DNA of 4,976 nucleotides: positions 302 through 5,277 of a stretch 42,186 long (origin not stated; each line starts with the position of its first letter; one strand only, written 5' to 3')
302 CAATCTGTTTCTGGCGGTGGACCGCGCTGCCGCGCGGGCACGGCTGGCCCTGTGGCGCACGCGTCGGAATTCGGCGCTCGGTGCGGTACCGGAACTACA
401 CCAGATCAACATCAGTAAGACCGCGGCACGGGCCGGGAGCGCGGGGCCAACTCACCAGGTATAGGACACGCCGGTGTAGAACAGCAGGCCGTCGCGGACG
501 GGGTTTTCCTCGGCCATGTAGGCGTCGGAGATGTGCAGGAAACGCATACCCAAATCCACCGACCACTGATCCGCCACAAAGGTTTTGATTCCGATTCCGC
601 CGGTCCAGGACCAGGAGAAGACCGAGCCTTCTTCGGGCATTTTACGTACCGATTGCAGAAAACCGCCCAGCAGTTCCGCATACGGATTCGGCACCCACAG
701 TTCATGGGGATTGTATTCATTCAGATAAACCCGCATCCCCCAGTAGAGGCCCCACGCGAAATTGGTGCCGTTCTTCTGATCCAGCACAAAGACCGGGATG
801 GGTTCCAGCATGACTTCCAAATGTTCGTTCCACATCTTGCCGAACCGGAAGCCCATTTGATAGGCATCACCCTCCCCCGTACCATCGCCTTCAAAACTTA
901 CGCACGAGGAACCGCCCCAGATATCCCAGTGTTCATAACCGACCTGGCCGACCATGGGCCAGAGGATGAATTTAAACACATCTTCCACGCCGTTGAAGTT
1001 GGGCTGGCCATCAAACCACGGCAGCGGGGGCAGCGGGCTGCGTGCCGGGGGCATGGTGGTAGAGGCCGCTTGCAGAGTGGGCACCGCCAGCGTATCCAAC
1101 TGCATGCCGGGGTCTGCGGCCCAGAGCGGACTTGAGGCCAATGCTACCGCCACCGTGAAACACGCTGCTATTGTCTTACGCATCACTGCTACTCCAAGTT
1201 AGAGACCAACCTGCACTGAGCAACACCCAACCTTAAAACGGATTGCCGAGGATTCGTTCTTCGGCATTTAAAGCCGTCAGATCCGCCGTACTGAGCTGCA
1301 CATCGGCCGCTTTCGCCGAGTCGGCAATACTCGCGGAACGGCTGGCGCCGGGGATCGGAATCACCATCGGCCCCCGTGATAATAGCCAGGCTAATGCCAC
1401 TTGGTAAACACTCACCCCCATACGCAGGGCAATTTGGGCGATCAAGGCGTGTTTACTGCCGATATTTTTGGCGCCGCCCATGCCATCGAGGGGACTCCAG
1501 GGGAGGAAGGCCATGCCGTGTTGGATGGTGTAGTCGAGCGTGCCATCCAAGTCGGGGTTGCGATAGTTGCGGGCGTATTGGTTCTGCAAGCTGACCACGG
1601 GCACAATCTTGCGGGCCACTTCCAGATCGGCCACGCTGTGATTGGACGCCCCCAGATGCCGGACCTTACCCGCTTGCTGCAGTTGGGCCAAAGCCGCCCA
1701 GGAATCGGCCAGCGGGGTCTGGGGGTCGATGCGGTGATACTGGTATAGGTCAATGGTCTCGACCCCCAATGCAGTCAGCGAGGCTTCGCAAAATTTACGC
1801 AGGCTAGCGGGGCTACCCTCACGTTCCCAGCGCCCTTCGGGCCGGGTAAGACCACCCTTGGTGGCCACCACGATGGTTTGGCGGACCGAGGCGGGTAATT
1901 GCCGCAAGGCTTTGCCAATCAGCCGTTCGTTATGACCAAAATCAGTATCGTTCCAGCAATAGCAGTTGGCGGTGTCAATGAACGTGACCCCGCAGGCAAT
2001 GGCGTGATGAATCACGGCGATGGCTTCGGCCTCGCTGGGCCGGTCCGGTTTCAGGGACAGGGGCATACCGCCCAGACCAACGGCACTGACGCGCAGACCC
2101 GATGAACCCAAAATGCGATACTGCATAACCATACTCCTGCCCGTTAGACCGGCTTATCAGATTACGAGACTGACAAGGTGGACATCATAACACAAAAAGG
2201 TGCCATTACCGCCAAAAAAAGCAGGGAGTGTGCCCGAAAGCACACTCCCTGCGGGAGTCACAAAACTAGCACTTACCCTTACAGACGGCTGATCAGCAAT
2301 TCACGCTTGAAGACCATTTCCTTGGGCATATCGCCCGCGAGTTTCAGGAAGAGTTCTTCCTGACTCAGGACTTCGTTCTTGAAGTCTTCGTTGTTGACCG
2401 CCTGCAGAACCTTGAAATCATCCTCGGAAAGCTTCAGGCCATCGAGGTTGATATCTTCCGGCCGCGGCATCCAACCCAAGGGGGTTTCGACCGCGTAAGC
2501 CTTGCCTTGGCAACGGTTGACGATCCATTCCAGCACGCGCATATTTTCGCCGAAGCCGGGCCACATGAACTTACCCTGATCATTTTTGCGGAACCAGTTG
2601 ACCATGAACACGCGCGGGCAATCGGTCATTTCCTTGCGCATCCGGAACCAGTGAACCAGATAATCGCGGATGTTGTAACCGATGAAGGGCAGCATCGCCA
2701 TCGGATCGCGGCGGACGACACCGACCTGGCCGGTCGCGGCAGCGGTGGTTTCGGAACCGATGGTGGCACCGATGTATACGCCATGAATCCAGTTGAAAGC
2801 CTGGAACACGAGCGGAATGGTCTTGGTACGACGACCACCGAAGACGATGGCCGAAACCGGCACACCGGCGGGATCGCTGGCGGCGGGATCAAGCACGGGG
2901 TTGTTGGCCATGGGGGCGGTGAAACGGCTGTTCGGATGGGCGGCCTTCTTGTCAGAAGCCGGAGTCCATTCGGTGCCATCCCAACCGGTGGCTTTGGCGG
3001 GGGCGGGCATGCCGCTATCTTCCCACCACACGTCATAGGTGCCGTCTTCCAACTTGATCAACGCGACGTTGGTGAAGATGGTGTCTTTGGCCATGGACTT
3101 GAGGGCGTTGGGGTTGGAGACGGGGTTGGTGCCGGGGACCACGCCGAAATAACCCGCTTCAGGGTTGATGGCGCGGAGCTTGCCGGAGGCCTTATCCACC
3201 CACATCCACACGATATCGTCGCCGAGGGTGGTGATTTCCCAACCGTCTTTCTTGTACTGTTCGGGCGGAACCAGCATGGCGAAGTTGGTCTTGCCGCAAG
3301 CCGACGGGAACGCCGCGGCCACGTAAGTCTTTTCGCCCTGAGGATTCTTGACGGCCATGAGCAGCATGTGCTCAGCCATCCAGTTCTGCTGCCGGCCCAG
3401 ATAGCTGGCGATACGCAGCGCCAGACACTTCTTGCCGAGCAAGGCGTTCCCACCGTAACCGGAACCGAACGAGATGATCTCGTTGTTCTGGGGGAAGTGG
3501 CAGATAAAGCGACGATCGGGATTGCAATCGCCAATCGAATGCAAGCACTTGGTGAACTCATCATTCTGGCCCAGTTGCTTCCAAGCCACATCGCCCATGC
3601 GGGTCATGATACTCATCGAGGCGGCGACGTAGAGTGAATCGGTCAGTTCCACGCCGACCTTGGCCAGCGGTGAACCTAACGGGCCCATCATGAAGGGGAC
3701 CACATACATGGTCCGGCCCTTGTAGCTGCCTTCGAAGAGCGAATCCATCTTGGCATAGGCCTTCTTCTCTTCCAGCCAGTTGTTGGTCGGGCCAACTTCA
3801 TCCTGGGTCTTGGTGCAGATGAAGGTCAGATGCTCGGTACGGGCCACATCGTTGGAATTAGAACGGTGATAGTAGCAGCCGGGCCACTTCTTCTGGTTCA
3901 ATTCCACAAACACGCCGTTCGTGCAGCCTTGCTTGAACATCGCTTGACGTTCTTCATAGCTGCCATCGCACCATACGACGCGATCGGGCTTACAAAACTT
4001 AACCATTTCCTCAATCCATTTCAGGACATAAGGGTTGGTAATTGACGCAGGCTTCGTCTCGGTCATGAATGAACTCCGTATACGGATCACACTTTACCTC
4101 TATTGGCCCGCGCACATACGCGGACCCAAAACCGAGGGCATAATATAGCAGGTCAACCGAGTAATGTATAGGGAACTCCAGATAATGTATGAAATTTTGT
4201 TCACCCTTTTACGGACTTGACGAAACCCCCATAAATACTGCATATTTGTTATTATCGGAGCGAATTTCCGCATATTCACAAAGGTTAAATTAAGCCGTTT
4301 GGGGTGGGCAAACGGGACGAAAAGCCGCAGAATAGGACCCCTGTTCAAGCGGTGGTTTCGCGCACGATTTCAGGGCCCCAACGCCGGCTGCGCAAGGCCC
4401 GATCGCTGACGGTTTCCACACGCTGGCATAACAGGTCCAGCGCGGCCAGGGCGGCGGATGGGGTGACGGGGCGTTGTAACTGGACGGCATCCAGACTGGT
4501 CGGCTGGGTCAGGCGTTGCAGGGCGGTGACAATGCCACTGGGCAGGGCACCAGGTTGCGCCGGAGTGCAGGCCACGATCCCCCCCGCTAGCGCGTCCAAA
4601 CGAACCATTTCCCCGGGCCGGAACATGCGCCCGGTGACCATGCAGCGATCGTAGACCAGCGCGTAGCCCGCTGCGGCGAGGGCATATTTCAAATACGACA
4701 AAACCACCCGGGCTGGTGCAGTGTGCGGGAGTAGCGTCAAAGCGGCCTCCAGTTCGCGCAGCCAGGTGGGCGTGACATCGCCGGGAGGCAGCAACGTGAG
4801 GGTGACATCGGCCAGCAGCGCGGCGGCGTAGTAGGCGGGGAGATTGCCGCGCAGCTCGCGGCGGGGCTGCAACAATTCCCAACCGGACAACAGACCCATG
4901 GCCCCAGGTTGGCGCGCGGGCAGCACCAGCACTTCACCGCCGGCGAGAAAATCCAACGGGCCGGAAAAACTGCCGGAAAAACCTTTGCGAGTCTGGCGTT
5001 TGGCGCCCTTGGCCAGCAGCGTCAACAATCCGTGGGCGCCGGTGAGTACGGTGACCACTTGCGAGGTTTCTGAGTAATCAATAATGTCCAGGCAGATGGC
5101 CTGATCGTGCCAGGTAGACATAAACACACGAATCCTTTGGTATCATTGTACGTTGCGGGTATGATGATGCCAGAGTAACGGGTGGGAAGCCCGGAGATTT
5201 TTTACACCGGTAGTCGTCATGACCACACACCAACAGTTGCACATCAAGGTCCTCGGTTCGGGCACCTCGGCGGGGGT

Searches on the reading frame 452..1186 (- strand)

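Call 31: search_protein_families(library=pfam, proteins=[window:452-1186:-], max_evalue=0.0001)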
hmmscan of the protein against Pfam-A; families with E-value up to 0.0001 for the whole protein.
window:452-1186:- (244 aa): 1 family
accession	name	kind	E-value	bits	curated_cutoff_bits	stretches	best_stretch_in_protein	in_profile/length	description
PF13505.12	OMP_b-brl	-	2.3e-05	25.1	28.7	1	87-227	22-160/175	Outer membrane protein beta-barrel domain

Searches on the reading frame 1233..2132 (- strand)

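Call 31: search_protein_families(library=pfam, proteins=[window:1233-2132:-], max_evalue=0.0001)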
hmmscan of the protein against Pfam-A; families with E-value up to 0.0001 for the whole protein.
window:1233-2132:- (299 aa): 1 family
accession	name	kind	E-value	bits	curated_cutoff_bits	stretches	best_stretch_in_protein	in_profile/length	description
PF00248.27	Aldo_ket_red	-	2.3e-57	194.8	24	1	18-289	2-287/291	Aldo/keto reductase family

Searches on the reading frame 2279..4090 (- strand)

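Call 31: search_protein_families(library=pfam, proteins=[window:2279-4090:-], max_evalue=0.0001)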
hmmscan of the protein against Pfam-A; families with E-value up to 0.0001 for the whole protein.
window:2279-4090:- (603 aa): 2 families
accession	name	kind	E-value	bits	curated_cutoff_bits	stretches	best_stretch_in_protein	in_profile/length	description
PF00821.23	PEPCK_GTP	-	4e-150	500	23.8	1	237-597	1-352/357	Phosphoenolpyruvate carboxykinase C-terminal P-loop domain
PF17297.7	PEPCK_N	-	2.1e-87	292.8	23.8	1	24-233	1-218/218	Phosphoenolpyruvate carboxykinase N-terminal domain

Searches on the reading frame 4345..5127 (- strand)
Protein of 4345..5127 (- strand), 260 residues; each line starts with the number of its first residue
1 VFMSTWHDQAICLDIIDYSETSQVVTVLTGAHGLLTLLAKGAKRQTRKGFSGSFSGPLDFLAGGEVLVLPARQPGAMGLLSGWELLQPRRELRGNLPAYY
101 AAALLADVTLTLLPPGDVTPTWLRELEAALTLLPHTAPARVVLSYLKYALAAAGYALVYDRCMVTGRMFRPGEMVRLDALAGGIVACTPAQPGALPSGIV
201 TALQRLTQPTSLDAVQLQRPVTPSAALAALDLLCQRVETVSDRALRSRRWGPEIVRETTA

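Call 31: search_protein_families(library=pfam, proteins=[window:4345-5127:-], max_evalue=0.0001)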
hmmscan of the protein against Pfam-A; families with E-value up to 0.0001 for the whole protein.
window:4345-5127:- (260 aa): 2 families
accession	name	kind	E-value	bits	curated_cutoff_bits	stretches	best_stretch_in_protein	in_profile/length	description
PF11967.14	RecO_N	-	4.7e-11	43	27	1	3-48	1-46/80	Recombination protein O N terminal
PF02565.21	RecO_C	-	4.5e-10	39.9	22.1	1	95-248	3-156/157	Recombination protein O C terminal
